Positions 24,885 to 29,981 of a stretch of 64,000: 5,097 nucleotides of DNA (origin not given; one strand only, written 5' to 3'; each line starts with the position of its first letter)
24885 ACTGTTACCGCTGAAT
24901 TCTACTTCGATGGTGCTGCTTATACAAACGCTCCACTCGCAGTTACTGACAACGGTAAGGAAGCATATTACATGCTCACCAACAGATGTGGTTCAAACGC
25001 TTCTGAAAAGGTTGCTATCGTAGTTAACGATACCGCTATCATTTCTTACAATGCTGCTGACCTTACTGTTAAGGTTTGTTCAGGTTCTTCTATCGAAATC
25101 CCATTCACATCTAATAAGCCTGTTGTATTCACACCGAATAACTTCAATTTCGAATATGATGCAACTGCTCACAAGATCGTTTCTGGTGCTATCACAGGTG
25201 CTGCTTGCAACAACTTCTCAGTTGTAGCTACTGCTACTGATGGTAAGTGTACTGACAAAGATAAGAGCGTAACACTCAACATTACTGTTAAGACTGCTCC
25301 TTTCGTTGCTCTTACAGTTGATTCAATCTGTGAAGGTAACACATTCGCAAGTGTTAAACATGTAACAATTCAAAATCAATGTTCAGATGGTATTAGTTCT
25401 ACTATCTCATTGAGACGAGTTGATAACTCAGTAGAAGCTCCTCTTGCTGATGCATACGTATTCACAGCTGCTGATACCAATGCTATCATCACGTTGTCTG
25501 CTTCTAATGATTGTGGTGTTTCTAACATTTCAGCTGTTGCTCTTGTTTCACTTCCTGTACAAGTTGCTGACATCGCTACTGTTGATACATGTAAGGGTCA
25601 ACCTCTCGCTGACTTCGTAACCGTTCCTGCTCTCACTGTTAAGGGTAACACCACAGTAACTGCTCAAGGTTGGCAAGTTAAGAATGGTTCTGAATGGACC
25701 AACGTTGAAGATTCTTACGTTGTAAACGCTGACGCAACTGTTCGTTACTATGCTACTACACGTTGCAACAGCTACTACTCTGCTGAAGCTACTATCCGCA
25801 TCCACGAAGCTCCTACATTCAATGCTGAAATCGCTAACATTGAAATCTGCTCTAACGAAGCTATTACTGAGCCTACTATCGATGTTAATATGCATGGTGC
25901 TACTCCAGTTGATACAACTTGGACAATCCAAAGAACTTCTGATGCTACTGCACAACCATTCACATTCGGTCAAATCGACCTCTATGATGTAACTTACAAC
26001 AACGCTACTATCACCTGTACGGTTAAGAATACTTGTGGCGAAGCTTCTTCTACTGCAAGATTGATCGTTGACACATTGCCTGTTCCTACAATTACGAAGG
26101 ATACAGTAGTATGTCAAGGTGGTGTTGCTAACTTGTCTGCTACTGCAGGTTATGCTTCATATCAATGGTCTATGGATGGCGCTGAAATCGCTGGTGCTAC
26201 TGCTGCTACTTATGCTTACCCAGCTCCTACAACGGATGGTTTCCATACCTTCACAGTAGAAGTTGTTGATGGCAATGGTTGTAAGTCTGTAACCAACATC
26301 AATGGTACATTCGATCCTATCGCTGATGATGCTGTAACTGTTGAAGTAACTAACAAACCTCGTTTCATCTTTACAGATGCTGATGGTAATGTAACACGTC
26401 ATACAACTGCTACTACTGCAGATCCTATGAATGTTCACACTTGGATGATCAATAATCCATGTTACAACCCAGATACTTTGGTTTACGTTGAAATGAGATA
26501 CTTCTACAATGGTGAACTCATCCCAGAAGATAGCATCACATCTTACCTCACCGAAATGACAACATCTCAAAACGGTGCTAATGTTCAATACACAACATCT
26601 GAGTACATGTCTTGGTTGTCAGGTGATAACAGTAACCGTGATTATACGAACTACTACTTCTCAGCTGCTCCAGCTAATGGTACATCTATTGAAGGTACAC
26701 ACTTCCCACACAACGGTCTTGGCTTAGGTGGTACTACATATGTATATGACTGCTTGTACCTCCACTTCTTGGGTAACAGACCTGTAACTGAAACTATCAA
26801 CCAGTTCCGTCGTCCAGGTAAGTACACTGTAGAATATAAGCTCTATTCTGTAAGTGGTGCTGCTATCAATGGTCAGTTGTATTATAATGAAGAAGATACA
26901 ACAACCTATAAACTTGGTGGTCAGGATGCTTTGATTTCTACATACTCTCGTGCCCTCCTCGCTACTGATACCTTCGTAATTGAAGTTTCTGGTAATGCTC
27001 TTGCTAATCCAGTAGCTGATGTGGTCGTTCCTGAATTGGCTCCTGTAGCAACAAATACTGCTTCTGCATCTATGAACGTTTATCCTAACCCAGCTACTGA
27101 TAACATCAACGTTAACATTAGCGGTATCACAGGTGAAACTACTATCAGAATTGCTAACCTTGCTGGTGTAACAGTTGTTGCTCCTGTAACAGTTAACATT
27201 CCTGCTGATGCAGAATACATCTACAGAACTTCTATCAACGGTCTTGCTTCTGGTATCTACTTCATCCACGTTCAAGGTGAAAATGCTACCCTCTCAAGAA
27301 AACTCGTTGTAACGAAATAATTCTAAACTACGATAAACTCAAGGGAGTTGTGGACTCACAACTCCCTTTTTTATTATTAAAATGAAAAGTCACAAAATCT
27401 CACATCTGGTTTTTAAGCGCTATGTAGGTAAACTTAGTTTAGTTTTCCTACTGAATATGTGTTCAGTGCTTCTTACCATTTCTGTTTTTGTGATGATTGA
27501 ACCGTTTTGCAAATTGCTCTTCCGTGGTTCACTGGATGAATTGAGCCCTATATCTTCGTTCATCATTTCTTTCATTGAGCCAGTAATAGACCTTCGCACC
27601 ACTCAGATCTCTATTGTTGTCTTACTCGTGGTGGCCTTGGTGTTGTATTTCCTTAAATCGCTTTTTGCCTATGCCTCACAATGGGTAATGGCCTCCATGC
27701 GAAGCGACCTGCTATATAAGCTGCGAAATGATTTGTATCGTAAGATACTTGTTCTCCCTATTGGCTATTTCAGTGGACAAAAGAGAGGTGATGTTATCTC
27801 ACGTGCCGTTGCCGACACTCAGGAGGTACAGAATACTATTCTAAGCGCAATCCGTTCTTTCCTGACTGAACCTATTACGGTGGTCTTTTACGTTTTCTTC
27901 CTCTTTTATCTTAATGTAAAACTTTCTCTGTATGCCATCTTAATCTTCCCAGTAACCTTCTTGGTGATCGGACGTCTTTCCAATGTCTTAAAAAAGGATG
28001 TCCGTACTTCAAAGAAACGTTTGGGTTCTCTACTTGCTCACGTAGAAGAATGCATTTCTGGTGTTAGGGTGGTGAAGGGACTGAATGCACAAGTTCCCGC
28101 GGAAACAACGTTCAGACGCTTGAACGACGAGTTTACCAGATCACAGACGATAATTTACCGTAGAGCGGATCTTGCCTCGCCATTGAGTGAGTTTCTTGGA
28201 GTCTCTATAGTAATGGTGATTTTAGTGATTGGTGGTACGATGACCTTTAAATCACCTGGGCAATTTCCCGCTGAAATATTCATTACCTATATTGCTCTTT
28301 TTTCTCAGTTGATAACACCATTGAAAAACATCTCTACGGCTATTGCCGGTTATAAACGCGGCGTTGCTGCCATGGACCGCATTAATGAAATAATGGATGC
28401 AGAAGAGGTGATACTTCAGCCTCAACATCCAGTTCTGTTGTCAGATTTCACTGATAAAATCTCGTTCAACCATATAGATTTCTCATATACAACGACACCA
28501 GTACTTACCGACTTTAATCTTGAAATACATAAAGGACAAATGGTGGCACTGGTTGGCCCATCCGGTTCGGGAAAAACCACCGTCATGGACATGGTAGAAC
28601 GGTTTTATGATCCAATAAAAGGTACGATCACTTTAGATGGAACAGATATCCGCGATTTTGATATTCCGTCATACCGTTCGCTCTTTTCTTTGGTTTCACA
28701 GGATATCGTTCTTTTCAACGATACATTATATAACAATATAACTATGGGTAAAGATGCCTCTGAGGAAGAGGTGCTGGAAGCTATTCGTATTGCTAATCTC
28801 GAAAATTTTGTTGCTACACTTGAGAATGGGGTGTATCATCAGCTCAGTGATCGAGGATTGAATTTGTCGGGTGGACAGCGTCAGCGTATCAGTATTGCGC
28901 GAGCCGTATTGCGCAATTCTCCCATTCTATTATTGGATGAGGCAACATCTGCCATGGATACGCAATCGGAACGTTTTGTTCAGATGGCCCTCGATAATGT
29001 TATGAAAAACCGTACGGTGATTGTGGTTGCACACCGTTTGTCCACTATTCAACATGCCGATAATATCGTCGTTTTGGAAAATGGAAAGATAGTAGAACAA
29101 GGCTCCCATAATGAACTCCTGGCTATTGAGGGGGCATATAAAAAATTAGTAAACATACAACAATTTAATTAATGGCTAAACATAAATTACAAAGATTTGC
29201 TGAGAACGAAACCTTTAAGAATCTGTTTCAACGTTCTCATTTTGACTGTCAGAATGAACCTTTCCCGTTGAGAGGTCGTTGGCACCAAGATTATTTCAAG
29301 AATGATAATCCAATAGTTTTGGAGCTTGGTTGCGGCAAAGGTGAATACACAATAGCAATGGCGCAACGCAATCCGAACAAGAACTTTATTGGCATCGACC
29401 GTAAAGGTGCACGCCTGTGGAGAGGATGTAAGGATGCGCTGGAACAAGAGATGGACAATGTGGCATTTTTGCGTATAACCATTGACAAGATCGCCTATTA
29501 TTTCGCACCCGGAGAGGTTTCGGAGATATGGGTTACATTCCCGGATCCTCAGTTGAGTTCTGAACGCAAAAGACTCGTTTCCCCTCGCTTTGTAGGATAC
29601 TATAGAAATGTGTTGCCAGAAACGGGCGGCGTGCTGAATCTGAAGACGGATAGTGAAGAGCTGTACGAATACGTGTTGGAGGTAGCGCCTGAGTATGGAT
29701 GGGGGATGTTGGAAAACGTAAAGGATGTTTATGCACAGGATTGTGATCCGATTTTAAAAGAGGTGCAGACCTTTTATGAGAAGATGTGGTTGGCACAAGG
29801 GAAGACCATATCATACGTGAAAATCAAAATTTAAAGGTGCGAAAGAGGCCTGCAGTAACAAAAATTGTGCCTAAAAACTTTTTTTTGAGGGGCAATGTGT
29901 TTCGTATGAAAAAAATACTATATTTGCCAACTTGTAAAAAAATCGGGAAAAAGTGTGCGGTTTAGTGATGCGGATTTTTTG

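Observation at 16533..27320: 3595-aa T9SS cargo: a composite giant surface protein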

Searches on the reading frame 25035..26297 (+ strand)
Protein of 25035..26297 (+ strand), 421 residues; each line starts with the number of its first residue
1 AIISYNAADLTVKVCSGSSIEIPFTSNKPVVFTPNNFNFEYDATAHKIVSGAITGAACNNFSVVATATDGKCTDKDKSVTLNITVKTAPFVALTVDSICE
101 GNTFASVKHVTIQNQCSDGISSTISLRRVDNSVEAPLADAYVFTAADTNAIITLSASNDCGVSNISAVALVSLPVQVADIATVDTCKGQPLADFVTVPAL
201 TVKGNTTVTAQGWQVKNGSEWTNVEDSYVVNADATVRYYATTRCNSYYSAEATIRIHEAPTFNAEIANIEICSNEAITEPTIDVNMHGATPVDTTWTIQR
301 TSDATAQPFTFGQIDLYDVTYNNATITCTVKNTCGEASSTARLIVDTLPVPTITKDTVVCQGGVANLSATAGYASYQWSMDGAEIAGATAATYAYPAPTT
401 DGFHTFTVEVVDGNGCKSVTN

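Call 70: search_protein_families(library=pfam, proteins=[window:25035-26297:+], max_evalue=5)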
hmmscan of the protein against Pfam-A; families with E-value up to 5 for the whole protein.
window:25035-26297:+ (421 aa): 4 families
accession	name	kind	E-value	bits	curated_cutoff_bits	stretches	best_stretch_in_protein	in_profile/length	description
PF19081.6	Ig_7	-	0.00056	20.6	27.3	1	350-419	3-73/84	Ig-like domain CHU_C associated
PF18911.6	PKD_4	-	0.0091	16.5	27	1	349-418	4-76/85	PKD domain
PF19469.4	DUF6006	-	0.017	15.2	26.3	1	206-256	71-121/140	Family of unknown function (DUF6006)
PF06832.18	BiPBP_C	-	0.14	12.5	26.8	1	367-415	37-83/90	Penicillin-Binding Protein C-terminus Family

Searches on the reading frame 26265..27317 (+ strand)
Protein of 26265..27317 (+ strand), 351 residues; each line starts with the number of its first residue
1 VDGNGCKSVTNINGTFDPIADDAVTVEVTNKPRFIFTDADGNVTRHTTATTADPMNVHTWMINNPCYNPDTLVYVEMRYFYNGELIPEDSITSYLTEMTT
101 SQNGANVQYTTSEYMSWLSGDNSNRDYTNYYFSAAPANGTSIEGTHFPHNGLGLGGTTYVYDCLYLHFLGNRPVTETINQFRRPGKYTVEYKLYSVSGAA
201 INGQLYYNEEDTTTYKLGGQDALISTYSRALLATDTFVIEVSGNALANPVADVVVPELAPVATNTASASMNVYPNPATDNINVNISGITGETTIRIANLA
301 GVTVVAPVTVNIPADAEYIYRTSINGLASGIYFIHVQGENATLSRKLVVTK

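Call 70: search_protein_families(library=pfam, proteins=[window:26265-27317:+], max_evalue=5)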
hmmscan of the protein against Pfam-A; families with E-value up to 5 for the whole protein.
window:26265-27317:+ (351 aa): 4 families
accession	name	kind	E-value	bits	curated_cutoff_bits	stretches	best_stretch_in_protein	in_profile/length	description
PF18962.6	Por_Secre_tail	-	1.9e-13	50.9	27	1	272-349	1-75/75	Secretion system C-terminal sorting domain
PF00450.28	Peptidase_S10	-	0.013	15.3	21.9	1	45-136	159-255/420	Serine carboxypeptidase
PF11589.14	DUF3244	-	0.051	14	25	1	269-344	16-91/96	Domain of unknown function (DUF3244)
PF02020.24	W2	-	0.35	11.4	30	1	71-120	21-71/79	eIF4-gamma/eIF5/eIF2-epsilon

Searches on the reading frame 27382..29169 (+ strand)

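Call 14: search_protein_families(library=pfam, proteins=[window:27382-29169:+], max_evalue=0.001)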
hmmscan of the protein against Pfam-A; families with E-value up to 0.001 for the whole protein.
window:27382-29169:+ (596 aa): 7 families
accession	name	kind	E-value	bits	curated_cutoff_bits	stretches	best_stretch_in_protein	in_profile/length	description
PF00664.28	ABC_membrane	-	1.7e-31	110.4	28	1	60-314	20-274/274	ABC transporter transmembrane region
PF00005.33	ABC_tran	-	3.3e-31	109.1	25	1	375-523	1-137/137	ABC transporter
PF02463.25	SMC_N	-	2.5e-10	40.6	40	1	476-565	135-211/220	RecF/RecN/SMC N terminal domain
PF06414.18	Zeta_toxin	-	8.8e-07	29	22.3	1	386-435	17-65/199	Zeta toxin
PF13555.12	AAA_29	-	0.00039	20.6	27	0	380-404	17-41/61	P-loop containing region of AAA domain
PF13604.12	AAA_30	-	0.00041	20.6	27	0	385-538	18-114/191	AAA domain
PF13401.12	AAA_22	-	0.00098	19.9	27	0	384-434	4-33/130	AAA domain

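Call 39: search_protein_families(library=ncbifam, proteins=[window:27382-29169:+], max_evalue=0.001)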
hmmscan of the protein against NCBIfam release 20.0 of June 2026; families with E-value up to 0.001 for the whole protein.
window:27382-29169:+ (596 aa): 189 families (the best 25 are shown)
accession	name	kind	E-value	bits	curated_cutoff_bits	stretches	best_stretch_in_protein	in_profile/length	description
TIGR02203.1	MsbA_lipidA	equivalog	3.4e-138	461.7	602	1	53-593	47-569/572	lipid A export permease/ATP-binding protein MsbA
NF045513.1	HepA_fam_ABC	equivalog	7.5e-122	407.8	725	1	41-593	59-609/610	heterocyst formation ABC transporter subunit HepA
TIGR02204.1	MsbA_rel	hypoth_equivalog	5.3e-118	395.2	780.4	1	77-593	60-575/576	ABC transporter, permease/ATP-binding protein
NF008381.0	PRK11176.1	equivalog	1.6e-113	380.1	867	1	58-593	41-579/582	lipid A ABC transporter ATP-binding protein/permease MsbA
NF052233.1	CphA_assoc_ABC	equivalog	1.7e-104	350.8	880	1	70-594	225-744/766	cyanophycin metabolism-associated ABC transporter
NF010178.0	PRK13657.1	equivalog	4.3e-99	332.5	733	1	64-594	36-571/588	glucan ABC transporter ATP-binding protein/ permease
TIGR00958.1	3a01208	subfamily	1.1e-97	328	874.6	1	86-590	208-711/711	antigen peptide transporter 2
TIGR01846.1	type_I_sec_HlyB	subfamily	1.7e-92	310.8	725.55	1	76-593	176-692/694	type I secretion system permease/ATPase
TIGR03796.1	NHLM_micro_ABC1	equivalog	4.5e-91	306.1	853.3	1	64-590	180-709/710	NHLP family bacteriocin export ABC transporter peptidase/permease/ATPase subunit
TIGR03797.1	NHLM_micro_ABC2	equivalog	4.6e-90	303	709.4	1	75-593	172-685/686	NHLP bacteriocin export ABC transporter permease/ATPase subunit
TIGR01193.1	bacteriocin_ABC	subfamily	4.3e-86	290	523.85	1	73-591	192-707/708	peptide cleavage/export ABC transporter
TIGR03375.1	type_I_sec_LssB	subfamily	6.2e-85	285.9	693.1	1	81-581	191-690/696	type I secretion system permease/ATPase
NF008056.1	PRK10790.1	equivalog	7.8e-83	278.9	746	1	61-594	46-576/584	SmdB family multidrug efflux ABC transporter permease/ATP-binding protein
TIGR01192.1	chvA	subfamily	2e-80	271.1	585.4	1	114-591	91-568/585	glucan export ABC transporter ATP-binding protein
NF008364.0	PRK11160.1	equivalog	3.7e-80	270.1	630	1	109-590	90-572/575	heme ABC transporter ATP-binding protein/permease CydC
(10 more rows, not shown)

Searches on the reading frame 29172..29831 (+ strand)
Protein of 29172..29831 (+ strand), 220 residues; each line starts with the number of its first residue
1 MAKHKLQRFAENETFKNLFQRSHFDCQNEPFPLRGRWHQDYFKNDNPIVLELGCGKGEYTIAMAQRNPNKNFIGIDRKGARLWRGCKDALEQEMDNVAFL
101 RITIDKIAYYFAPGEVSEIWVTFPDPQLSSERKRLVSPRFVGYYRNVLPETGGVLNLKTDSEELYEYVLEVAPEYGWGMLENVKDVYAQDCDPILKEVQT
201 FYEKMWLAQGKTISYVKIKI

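Call 14: search_protein_families(library=pfam, proteins=[window:29172-29831:+], max_evalue=0.001)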
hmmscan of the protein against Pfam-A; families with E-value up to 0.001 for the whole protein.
window:29172-29831:+ (220 aa): 5 families
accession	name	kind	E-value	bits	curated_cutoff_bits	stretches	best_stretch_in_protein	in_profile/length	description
PF02390.23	Methyltransf_4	-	7e-28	97.7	24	1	45-213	1-170/173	Putative methyltransferase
PF13847.12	Methyltransf_31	-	1.5e-09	38.1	27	1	45-108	3-67/145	Methyltransferase domain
PF13649.12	Methyltransf_25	-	2.1e-06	28.7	27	1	49-108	1-59/97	Methyltransferase domain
PF24675.1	NpmA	-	2.1e-05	24.4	60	1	37-124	15-105/214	16S rRNA (adenine(1408)-N(1))-methyltransferase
PF08242.18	Methyltransf_12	-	0.00022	22.3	30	1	50-103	1-54/98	Methyltransferase domain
